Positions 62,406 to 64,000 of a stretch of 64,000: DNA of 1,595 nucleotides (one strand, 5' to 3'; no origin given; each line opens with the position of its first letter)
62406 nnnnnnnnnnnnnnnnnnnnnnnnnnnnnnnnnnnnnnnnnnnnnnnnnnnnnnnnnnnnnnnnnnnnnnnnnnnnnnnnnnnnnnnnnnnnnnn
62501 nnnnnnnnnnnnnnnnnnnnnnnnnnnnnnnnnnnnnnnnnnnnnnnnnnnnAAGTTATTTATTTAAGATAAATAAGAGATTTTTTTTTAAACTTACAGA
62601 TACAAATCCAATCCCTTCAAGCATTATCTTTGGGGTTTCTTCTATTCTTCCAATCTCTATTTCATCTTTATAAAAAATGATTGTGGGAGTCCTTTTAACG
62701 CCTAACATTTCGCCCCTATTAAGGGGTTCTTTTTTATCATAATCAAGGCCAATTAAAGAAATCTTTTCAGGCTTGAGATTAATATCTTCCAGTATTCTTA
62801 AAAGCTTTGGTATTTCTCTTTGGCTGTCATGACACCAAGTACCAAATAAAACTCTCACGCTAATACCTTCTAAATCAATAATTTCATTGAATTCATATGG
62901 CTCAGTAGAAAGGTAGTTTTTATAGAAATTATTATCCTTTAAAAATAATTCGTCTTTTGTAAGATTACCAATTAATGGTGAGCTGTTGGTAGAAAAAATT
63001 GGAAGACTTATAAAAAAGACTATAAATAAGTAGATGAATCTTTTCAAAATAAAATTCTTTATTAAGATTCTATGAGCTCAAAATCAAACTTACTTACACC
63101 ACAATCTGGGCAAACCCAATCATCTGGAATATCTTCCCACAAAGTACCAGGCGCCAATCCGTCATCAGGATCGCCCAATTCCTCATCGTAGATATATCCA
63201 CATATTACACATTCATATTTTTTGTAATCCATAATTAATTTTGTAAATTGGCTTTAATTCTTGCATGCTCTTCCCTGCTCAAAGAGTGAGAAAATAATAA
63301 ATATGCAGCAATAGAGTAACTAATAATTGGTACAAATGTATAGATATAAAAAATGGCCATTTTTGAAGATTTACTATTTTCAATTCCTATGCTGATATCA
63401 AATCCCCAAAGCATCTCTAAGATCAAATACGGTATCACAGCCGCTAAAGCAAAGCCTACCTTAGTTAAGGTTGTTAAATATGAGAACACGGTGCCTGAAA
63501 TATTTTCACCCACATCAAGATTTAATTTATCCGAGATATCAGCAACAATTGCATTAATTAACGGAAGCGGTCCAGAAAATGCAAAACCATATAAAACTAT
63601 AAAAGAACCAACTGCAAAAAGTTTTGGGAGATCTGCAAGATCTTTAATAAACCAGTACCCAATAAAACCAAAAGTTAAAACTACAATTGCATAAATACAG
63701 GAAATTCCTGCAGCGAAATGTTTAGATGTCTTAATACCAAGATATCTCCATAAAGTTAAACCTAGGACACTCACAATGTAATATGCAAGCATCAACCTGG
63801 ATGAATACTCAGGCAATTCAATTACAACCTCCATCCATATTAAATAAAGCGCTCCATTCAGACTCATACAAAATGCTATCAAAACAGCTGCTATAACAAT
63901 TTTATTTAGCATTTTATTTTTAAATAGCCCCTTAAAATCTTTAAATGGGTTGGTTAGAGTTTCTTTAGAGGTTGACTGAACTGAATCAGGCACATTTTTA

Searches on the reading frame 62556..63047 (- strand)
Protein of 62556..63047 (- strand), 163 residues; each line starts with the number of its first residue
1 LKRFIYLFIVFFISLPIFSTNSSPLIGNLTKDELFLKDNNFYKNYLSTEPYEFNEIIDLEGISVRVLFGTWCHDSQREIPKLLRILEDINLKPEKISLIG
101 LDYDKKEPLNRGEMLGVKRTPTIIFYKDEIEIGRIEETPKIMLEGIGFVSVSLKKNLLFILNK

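Call 9: search_protein_families(library=pfam, proteins=[window:62556-63047:-], max_evalue=0.001)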
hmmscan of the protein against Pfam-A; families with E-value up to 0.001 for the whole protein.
window:62556-63047:- (163 aa): 1 family
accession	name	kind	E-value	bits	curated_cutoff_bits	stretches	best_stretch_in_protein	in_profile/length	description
PF00085.26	Thioredoxin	-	0.00073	19.9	23.5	1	48-137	5-90/103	Thioredoxin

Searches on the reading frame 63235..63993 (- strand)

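Call 9: search_protein_families(library=pfam, proteins=[window:63235-63993:-], max_evalue=0.001)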
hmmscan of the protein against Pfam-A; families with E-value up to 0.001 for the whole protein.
window:63235-63993:- (252 aa): 1 family
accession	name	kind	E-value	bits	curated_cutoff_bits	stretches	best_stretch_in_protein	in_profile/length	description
PF13347.12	MFS_2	-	5.6e-15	55.2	27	1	9-238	206-425/427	MFS/sugar transport protein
